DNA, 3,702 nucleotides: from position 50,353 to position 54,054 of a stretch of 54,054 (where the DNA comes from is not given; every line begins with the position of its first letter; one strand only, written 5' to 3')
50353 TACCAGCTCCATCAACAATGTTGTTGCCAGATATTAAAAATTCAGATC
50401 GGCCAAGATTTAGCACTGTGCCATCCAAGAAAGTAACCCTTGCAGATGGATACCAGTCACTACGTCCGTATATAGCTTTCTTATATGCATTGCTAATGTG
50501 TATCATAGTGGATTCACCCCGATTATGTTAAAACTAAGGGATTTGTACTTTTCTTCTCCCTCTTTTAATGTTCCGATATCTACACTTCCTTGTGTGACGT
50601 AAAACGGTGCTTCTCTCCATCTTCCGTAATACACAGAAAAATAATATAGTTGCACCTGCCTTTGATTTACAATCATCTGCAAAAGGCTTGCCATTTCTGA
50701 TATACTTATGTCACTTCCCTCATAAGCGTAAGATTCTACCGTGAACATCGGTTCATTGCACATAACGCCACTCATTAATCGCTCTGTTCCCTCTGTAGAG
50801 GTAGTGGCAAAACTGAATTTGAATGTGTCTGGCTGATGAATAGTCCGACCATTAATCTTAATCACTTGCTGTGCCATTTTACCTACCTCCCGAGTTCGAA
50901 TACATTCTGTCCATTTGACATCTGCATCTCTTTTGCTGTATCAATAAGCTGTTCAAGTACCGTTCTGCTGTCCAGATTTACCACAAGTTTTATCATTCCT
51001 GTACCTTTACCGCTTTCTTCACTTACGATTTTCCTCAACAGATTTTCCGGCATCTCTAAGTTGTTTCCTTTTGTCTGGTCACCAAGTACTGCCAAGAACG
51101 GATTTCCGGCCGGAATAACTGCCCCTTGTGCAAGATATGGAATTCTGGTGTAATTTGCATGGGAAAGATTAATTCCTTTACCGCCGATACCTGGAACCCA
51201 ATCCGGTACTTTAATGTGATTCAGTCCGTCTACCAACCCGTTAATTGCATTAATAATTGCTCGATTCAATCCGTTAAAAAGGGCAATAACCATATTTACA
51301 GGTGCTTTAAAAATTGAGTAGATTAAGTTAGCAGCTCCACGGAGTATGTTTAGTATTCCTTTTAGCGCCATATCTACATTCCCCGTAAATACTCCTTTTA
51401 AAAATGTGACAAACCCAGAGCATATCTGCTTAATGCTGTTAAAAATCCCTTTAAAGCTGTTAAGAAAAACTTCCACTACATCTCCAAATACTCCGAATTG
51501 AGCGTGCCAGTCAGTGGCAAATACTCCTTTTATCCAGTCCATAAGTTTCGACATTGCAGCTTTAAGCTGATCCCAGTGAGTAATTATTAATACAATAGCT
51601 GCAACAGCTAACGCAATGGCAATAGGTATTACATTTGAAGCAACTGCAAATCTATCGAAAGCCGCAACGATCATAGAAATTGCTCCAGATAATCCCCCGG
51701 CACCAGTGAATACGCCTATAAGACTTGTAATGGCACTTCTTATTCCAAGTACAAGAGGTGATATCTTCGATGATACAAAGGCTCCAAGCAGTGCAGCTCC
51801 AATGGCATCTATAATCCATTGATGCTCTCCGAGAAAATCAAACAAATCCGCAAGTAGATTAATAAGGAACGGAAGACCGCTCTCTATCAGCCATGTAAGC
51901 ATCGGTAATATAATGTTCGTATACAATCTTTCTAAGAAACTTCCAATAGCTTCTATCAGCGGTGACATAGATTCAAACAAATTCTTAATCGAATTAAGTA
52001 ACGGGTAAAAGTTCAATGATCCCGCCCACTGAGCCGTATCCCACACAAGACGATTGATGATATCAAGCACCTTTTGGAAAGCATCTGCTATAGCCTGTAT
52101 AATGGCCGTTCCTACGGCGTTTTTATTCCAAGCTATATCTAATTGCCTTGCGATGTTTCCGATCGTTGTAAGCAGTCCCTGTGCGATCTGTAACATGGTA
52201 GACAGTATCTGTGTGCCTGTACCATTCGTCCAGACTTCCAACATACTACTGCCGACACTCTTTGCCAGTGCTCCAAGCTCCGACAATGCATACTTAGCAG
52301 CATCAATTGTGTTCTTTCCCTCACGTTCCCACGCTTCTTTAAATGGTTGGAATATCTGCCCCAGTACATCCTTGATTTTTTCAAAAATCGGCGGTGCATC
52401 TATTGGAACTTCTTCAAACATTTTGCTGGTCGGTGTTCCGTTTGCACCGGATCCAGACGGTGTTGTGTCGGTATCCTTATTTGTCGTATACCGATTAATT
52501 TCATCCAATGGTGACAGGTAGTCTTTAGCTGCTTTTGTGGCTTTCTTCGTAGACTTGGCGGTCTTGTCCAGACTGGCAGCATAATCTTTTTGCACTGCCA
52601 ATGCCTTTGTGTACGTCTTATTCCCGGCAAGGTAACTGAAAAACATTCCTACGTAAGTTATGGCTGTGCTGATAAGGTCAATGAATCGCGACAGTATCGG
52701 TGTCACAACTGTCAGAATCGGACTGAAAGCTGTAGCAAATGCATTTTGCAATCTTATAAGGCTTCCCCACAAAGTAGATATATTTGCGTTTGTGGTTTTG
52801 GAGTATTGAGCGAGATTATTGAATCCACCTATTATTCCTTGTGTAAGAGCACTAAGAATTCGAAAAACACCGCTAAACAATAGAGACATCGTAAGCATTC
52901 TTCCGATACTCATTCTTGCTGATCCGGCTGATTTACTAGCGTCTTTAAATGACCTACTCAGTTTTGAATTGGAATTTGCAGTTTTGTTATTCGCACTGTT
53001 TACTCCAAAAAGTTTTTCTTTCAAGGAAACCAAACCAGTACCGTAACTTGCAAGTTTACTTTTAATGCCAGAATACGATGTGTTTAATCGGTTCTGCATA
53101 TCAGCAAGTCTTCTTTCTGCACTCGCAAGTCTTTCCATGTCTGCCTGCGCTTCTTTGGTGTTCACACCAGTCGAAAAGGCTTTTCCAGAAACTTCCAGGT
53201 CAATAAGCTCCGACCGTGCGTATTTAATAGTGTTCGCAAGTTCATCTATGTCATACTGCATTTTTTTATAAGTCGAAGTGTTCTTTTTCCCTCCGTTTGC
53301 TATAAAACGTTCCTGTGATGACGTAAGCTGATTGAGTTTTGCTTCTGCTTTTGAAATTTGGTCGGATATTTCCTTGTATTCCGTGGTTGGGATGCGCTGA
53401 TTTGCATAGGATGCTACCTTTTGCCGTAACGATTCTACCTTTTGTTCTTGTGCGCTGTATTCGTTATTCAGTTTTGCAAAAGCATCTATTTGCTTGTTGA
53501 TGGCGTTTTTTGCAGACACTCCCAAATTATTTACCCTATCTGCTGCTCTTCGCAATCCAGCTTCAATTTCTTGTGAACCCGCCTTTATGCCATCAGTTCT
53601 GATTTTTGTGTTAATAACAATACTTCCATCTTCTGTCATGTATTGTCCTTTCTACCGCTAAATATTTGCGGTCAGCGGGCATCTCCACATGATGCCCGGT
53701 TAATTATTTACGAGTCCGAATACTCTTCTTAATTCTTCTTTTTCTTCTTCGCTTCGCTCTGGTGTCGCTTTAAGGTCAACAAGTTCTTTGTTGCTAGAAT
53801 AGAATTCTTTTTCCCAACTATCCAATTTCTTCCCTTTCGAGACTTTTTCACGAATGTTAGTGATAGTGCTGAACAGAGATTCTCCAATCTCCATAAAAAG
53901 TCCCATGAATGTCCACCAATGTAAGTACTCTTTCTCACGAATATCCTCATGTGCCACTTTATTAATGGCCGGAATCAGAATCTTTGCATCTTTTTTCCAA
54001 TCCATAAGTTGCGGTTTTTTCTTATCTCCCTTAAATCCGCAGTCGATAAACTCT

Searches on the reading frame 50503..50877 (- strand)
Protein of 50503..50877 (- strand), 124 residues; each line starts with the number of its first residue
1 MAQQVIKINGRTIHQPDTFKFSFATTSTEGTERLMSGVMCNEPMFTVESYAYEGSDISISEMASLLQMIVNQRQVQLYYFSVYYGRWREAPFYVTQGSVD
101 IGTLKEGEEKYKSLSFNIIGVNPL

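Call 68: search_protein_families(library=pfam, proteins=[window:50503-50877:-], max_evalue=0.01)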
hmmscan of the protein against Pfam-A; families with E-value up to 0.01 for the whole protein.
window:50503-50877:- (124 aa): 1 family
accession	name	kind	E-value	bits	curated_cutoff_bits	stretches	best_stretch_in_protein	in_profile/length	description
PF20458.3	DUF6711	-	0.00037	21.3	27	1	56-120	63-133/134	Family of unknown function (DUF6711)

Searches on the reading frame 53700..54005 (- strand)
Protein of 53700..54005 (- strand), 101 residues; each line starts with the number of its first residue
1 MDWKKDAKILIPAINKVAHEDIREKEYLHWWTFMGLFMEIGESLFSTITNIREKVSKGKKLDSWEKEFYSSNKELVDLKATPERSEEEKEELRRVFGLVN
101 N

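Call 12: search_protein_families(library=phrogs, proteins=[window:53700-54005:-], max_evalue=0.001)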
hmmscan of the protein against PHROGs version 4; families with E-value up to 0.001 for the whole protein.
window:53700-54005:- (101 aa): 1 family
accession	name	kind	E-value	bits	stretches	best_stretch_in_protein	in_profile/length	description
phrog_706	-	unknown function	1.2e-20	75.1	1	1-91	103-195/201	-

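Call 68: search_protein_families(library=pfam, proteins=[window:53700-54005:-], max_evalue=0.01)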
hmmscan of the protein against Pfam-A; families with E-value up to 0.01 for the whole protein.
window:53700-54005:- (101 aa): 1 family
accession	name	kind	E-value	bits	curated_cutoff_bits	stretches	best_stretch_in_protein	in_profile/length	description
PF06854.16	Phage_Gp15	-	1.2e-06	29.1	23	1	2-78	94-170/170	Bacteriophage Gp15 protein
